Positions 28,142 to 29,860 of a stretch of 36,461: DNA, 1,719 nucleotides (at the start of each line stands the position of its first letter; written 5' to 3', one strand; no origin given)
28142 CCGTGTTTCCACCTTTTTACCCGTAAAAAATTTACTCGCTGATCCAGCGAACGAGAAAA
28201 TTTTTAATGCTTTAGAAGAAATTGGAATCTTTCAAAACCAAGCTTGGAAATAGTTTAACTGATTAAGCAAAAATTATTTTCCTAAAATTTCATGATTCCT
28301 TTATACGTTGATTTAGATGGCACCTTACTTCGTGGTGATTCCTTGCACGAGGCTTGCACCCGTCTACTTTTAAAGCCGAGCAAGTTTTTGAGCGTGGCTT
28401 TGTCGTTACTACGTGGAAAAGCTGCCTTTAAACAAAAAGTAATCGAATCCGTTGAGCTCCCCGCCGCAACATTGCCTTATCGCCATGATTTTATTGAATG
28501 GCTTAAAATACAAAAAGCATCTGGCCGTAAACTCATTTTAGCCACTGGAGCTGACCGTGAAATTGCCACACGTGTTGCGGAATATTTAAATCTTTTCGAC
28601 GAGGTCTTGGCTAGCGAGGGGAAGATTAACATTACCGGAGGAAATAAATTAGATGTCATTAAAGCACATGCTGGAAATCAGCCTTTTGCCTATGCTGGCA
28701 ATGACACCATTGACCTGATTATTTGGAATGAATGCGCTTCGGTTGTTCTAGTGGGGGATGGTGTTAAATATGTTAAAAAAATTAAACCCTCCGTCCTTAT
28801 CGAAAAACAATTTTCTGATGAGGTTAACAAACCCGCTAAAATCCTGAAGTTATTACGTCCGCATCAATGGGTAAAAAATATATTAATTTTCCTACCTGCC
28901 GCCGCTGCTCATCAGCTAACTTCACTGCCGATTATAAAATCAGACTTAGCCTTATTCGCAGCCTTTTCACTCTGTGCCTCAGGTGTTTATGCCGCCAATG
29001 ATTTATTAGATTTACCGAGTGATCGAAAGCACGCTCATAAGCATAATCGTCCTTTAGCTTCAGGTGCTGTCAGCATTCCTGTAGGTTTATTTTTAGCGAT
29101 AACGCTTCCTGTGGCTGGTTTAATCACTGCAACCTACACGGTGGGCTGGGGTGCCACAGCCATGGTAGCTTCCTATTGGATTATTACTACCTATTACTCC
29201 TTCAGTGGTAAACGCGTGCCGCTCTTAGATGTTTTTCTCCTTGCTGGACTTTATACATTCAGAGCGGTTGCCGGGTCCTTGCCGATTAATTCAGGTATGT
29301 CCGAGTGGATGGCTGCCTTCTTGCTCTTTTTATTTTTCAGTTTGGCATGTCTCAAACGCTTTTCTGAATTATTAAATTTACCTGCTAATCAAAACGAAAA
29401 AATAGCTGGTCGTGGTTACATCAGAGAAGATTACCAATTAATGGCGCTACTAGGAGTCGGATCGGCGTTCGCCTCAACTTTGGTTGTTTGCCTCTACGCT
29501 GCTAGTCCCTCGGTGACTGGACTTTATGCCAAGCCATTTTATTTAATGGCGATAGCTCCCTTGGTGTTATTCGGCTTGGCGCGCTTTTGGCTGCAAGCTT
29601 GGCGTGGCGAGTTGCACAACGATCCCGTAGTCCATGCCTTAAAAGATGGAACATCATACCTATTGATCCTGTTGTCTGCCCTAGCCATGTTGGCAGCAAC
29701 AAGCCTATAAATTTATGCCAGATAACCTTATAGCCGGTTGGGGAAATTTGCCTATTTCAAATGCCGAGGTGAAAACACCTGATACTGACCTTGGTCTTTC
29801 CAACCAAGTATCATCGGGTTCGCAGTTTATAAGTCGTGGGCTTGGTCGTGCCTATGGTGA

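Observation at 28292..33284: Complete mycobacterial-type polyprenyl-phospho-D-arabinofuranose (DPA-like) donor pathway embedded in a Wzx/Wzy polysaccharide operon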

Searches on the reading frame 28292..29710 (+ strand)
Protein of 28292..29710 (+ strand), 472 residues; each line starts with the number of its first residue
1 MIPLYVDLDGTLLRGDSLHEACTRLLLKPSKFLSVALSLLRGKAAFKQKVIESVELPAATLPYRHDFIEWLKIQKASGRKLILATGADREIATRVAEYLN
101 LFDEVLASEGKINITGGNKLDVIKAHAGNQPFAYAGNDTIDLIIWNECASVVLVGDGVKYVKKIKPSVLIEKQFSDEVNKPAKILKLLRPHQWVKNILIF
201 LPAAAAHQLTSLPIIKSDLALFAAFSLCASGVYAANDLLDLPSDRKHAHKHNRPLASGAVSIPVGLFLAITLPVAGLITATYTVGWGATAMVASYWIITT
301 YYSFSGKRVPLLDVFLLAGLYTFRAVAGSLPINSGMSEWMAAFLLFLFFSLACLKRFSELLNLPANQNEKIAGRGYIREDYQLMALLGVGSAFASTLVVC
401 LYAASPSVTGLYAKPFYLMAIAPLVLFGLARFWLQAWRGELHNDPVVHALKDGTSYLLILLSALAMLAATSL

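Call 3: search_protein_families(library=pfam, proteins=[window:28292-29710:+], max_evalue=0.01)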
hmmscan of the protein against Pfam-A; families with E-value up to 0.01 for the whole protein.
window:28292-29710:+ (472 aa): 3 families
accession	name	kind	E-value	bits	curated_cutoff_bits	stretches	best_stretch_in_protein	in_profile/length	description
PF01040.23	UbiA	-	3e-21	76.3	34.2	1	202-438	7-234/250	UbiA prenyltransferase family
PF12710.13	HAD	-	2.3e-07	31.9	27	1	47-117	74-142/189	haloacid dehalogenase-like hydrolase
PF00702.32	Hydrolase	-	0.00012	23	26.4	1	41-107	56-146/191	haloacid dehalogenase-like hydrolase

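Call 4: search_protein_families(library=ncbifam, proteins=[window:28292-29710:+], max_evalue=0.01)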
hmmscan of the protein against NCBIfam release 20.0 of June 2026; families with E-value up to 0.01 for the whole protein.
window:28292-29710:+ (472 aa): 18 families
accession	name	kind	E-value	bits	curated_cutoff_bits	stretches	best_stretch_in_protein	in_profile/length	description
NF006088.0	PRK08238.1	equivalog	1.3e-152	508.8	351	1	2-470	12-480/482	UbiA family prenyltransferase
NF008978.0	PRK12324.1-4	equivalog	2.5e-38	131.8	207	1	178-467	29-316/322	decaprenyl-phosphate phosphoribosyltransferase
NF008977.0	PRK12324.1-2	equivalog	3.9e-36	125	234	1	184-463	5-280/297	decaprenyl-phosphate phosphoribosyltransferase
NF008976.0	PRK12324.1-1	equivalog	5.9e-28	98.1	474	1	179-460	16-293/306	decaprenyl-phosphate phosphoribosyltransferase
NF009523.0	PRK12884.1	equivalog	3.5e-15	55.9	269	1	184-347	7-166/279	prenyltransferase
TIGR01473.1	cyoE_ctaB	equivalog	8e-08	32.4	210.3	1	185-316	4-136/281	heme o synthase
NF009522.0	PRK12883.1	equivalog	1.8e-07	31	353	1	185-333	7-151/279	geranylgeranylglycerol-phosphate geranylgeranyltransferase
TIGR01474.1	ubiA_proteo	equivalog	4.9e-06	26.2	275.45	1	184-328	4-151/282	4-hydroxybenzoate octaprenyltransferase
NF005742.0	PRK07566.1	equivalog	4.9e-06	25.9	313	1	171-352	18-202/315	chlorophyll synthase ChlG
TIGR01475.1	ubiA_other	subfamily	1.2e-05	24.9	180.8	1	218-350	39-168/282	UbiA-like polyprenyltransferase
NF035940.1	prenyl_rel_EboC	equivalog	0.00016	21.1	250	1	214-308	38-128/292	UbiA-like protein EboC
NF009514.0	PRK12873.1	equivalog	0.0002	20.8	246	1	180-275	9-106/297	4-hydroxybenzoate polyprenyltransferase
TIGR01488.1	HAD-SF-IB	subfamily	0.00033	20.6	45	1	6-112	4-122/177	HAD-IB family phosphatase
NF009525.0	PRK12887.1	equivalog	0.0006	19.2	226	1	183-325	16-160/310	homogentisate phytyltransferase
NF045897.1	SCO3242_trans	equivalog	0.00099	18.8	260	1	218-293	34-106/287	SCO3242 family prenyltransferase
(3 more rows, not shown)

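Call 10: search_solved_structures(query=window:28292-29710:+, max_evalue=0.001, show_alignments=1)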
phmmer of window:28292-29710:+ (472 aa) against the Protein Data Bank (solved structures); distinct sequences matched with E-value up to 0.001: 2.
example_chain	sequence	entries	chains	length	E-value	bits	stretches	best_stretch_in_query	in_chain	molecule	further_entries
8j8j_D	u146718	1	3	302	4.7e-21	78.6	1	178-461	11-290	Decaprenyl-phosphate phosphoribosyltransferase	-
8j8k_A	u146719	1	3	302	2.2e-13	53.3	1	178-461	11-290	Decaprenyl-phosphate phosphoribosyltransferase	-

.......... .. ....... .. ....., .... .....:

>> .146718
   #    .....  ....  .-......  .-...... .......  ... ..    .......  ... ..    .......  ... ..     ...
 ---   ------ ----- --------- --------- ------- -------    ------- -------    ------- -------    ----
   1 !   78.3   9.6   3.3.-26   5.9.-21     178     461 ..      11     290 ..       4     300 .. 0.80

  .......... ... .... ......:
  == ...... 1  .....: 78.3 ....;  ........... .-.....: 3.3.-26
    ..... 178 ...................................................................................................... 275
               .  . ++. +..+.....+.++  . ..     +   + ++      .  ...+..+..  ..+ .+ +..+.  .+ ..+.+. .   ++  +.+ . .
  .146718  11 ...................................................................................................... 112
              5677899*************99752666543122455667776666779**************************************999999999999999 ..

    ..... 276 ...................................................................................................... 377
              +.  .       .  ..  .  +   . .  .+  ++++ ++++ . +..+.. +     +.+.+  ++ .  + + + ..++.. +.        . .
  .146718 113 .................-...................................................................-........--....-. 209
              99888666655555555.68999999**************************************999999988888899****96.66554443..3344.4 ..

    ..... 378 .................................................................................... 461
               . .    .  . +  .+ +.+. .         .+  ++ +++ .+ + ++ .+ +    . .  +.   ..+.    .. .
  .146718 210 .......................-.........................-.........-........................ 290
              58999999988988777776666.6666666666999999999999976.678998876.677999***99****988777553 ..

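Call 37: search_dna_similar(query=window:28292-29710:+, collection=phages, mode=protein, max_evalue=0.001, max_rows=20)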
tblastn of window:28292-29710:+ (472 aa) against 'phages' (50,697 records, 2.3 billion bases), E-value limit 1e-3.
Records with a match: 1; places in all: 1; records where one place covers at least 80% of the query: 0.
Best place of each record, by identity: <60% 1.
By first word of the organism name: Bacteriophage 1.
By host as written in the record: - 1.
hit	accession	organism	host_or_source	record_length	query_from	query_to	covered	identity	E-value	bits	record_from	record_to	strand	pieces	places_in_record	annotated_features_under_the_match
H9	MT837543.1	Bacteriophage sp.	human fecal samples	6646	184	432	53%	30.7%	2e-20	100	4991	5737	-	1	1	record has no annotation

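Call 62: search_dna_similar(query=window:28292-29710:+, collection=plasmids, mode=protein, max_evalue=1e-20, max_rows=60)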
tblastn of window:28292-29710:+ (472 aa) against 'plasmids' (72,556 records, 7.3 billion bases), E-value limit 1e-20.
Records with a match: 83; places in all: 83; records where one place covers at least 80% of the query: 81.
Best place of each record, by identity: <60% 83.
By first word of the organism name: Rhizobium 36; Sinorhizobium 5; Azospirillum 4; Burkholderia 3; Salipiger 3; Cereibacter 3; Mesorhizobium 3; Sphingomonadaceae 3; Vibrio 3; Rhodovulum 2; and 14 more.
By predicted mobility (MOB-suite, as given by PLSDB): non-mobilizable 55; conjugative 21; mobilizable 7.
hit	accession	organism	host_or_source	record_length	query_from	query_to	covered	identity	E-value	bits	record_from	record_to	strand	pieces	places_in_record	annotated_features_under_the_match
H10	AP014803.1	Rhodovulum sulfidophilum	-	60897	4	452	95%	40.0%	1e-75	265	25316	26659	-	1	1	prenyltransferase family protein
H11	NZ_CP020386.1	Rhodovulum sp. MB263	cell culture,mud flat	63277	4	452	95%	39.2%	6e-75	263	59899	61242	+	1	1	UbiA family prenyltransferase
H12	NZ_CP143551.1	Burkholderia multivorans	Homo sapiens,bronchoalveolar lavage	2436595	2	452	96%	38.8%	1e-78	274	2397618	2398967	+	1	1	none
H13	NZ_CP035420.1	Leisingera sp. NJS204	cell culture,Marine Biofilm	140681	2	452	96%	38.5%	6e-66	237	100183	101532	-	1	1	UbiA family prenyltransferase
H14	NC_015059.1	Granulicella tundricola MP5ACTX9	-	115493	2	452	96%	38.3%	7e-59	216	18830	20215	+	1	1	UbiA family prenyltransferase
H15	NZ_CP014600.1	Salipiger sp. CCB-MM3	mangrove soil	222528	4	452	95%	38.4%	3e-67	241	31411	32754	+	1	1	UbiA family prenyltransferase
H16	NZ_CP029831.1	Azospirillum ramasamyi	single cell,Cow dung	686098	4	452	95%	38.4%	2e-66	238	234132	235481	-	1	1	UbiA family prenyltransferase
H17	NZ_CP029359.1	Azospirillum thermophilum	cell culture,hot spring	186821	2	452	96%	38.0%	2e-54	203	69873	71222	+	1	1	UbiA family prenyltransferase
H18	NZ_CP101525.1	Burkholderia arboris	mixed culture,soil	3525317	1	452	96%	37.8%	3e-68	244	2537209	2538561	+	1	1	none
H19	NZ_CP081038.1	Leisingera sp. M527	-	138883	2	452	96%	37.8%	2e-64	233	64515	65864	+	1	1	UbiA family prenyltransferase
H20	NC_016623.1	Azospirillum lipoferum 4B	-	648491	3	452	95%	37.9%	2e-60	221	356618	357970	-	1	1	UbiA family prenyltransferase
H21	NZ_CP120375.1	Sinorhizobium garamanticum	Argyrolobium uniflorum,Cell culture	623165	2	454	96%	37.4%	2e-63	230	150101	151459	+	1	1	UbiA family prenyltransferase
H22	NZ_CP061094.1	Roseomonas marmotae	Marmota himalayana,pure culture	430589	3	452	95%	37.7%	7e-69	246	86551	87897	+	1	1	UbiA family prenyltransferase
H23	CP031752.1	Cereibacter sphaeroides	cell culture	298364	4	452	95%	37.5%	1e-59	219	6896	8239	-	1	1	UbiA family prenyltransferase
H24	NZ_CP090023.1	Cereibacter azotoformans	cell culture,Aquaculture sediment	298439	4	452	95%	37.5%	1e-59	219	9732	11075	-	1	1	UbiA family prenyltransferase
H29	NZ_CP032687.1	Rhizobium sp. CCGE531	Phaseolus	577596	2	452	96%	37.0%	1e-65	236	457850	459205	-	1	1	UbiA family prenyltransferase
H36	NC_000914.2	Sinorhizobium fredii NGR234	-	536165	2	454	96%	36.5%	4e-65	234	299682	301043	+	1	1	UbiA family prenyltransferase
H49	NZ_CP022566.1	Rhizobium leguminosarum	Root nodule,Pisum sativum root-nodule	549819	3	452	95%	35.1%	1e-56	210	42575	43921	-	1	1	UbiA family prenyltransferase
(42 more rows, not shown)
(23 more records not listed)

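Call 63: get_annotated_region(hit=H29, flank=9000)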
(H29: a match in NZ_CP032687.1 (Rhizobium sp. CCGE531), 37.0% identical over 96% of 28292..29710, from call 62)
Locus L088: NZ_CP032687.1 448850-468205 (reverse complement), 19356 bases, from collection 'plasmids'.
description: Rhizobium sp. CCGE531 plasmid pRCCGE531b, complete sequence
organism: Rhizobium sp. CCGE531 (NCBI taxid 2364271)
taxonomy: Bacteria; Pseudomonadota; Alphaproteobacteria; Hyphomicrobiales; Rhizobiaceae; Rhizobium; Rhizobium sp. CCGE531
host: -; source: Phaseolus; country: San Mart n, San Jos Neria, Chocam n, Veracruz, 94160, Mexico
typing (MOB-suite, as given by PLSDB): conjugative; relaxase MOBQ; mating-pair formation MPF_T
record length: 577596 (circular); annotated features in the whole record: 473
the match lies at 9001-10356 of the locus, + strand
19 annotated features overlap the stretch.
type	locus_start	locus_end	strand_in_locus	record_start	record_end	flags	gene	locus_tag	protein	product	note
CDS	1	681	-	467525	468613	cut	-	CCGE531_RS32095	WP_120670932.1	Gfo/Idh/MocA family oxidoreductase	-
CDS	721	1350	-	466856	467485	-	-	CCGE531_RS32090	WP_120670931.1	cupin domain-containing protein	-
CDS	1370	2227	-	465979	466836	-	-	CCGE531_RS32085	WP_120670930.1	phosphoenolpyruvate hydrolase family protein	-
CDS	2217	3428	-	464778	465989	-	-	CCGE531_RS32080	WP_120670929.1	Tm-1-like ATP-binding domain-containing protein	-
CDS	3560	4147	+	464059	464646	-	-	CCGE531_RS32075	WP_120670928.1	phosphoenolpyruvate hydrolase family protein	-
CDS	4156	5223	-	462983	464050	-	ugpC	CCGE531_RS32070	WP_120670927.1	sn-glycerol-3-phosphate ABC transporter ATP-binding protein UgpC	-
CDS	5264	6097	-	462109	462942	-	-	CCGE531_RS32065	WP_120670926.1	carbohydrate ABC transporter permease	GO:0008643 - carbohydrate transport [Evidence IEA]; GO:0055085 - transmembrane transport [Evidence IEA]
CDS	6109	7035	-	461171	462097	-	-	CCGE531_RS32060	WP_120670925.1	sugar ABC transporter permease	-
CDS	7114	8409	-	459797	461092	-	-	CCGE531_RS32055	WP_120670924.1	extracellular solute-binding protein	-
CDS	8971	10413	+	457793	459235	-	-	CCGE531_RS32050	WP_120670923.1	UbiA family prenyltransferase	-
CDS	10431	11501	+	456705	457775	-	-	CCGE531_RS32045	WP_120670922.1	NAD(P)-dependent oxidoreductase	-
CDS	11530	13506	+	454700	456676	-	-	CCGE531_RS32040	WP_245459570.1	hypothetical protein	-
CDS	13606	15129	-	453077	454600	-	-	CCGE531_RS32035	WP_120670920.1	GMC family oxidoreductase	-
CDS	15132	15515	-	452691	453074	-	-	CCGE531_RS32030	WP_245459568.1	hypothetical protein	-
CDS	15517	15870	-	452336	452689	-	-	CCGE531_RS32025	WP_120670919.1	SMR family transporter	-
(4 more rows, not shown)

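Call 64: get_annotated_region(hit=H20, flank=8000)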
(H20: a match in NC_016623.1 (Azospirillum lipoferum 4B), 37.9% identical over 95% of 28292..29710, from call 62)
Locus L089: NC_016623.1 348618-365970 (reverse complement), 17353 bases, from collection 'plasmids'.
description: Azospirillum lipoferum 4B plasmid AZO_p3, complete sequence
organism: Azospirillum lipoferum 4B (NCBI taxid 862719)
taxonomy: Bacteria; Pseudomonadota; Alphaproteobacteria; Rhodospirillales; Azospirillaceae; Azospirillum; Azospirillum lipoferum; Azospirillum lipoferum 4B
host: -; source: -; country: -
typing (MOB-suite, as given by PLSDB): non-mobilizable
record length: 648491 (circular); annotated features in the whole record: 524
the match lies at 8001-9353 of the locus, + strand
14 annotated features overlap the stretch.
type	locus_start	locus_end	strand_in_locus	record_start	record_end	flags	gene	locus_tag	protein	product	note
CDS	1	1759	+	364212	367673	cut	smc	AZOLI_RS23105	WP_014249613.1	chromosome segregation protein SMC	GO:0030261 - chromosome condensation [Evidence IEA]; GO:0007059 - chromosome segregation [Evidence IEA]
CDS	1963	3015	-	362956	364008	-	-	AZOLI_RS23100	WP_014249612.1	hypothetical protein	-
CDS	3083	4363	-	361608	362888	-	-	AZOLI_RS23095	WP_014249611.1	FAD-binding oxidoreductase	-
CDS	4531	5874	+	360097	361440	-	-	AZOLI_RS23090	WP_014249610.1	glutamine synthetase family protein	GO:0006542 - glutamine biosynthetic process [Evidence IEA]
CDS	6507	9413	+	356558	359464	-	-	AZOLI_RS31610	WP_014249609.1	UbiA family prenyltransferase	-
CDS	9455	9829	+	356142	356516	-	-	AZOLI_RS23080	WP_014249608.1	EamA family transporter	-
CDS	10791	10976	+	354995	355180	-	-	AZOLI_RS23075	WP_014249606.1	DUF1843 domain-containing protein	-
CDS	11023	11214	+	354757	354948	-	-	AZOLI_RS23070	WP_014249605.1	DUF1843 domain-containing protein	-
CDS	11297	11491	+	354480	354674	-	-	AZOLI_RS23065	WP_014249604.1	DUF1843 domain-containing protein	-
CDS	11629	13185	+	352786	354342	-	-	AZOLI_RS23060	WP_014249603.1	GDL motif peptide-associated radical SAM/SPASM maturase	GO:0046500 - S-adenosylmethionine metabolic process [Evidence IEA]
CDS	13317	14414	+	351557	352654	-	-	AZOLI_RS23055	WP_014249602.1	extracellular solute-binding protein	-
CDS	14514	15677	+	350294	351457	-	potA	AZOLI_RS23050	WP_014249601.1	polyamine ABC transporter ATP-binding protein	GO:0015846 - polyamine transport [Evidence IEA]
CDS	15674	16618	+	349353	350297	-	-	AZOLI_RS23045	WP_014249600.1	ABC transporter permease subunit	GO:0055085 - transmembrane transport [Evidence IEA]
CDS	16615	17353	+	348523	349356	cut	-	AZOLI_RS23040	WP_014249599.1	ABC transporter permease subunit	GO:0055085 - transmembrane transport [Evidence IEA]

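Call 65: search_protein_families(library=ncbifam, proteins=[L088:11530-13506:+, L089:6507-9413:+], max_evalue=0.01)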
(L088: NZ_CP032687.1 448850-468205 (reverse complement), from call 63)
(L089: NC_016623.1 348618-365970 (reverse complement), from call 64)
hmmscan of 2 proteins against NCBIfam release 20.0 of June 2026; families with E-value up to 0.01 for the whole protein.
L088:11530-13506:+ (658 aa): 0 families

L089:6507-9413:+ (968 aa): 6 families
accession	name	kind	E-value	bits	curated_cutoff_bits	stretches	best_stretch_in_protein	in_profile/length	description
NF006088.0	PRK08238.1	equivalog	2.3e-187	623.4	351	1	494-966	8-479/482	UbiA family prenyltransferase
NF008978.0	PRK12324.1-4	equivalog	2.6e-39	135.1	207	1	672-963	27-315/322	decaprenyl-phosphate phosphoribosyltransferase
NF008977.0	PRK12324.1-2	equivalog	4.4e-36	124.8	234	1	678-965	2-286/297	decaprenyl-phosphate phosphoribosyltransferase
NF008976.0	PRK12324.1-1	equivalog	1.4e-29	103.5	474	1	679-863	19-206/306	decaprenyl-phosphate phosphoribosyltransferase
NF009523.0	PRK12884.1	equivalog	2.1e-08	33.7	269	1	693-845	16-167/279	prenyltransferase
TIGR01473.1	cyoE_ctaB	equivalog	8.4e-07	29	210.3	1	711-844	33-169/281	heme o synthase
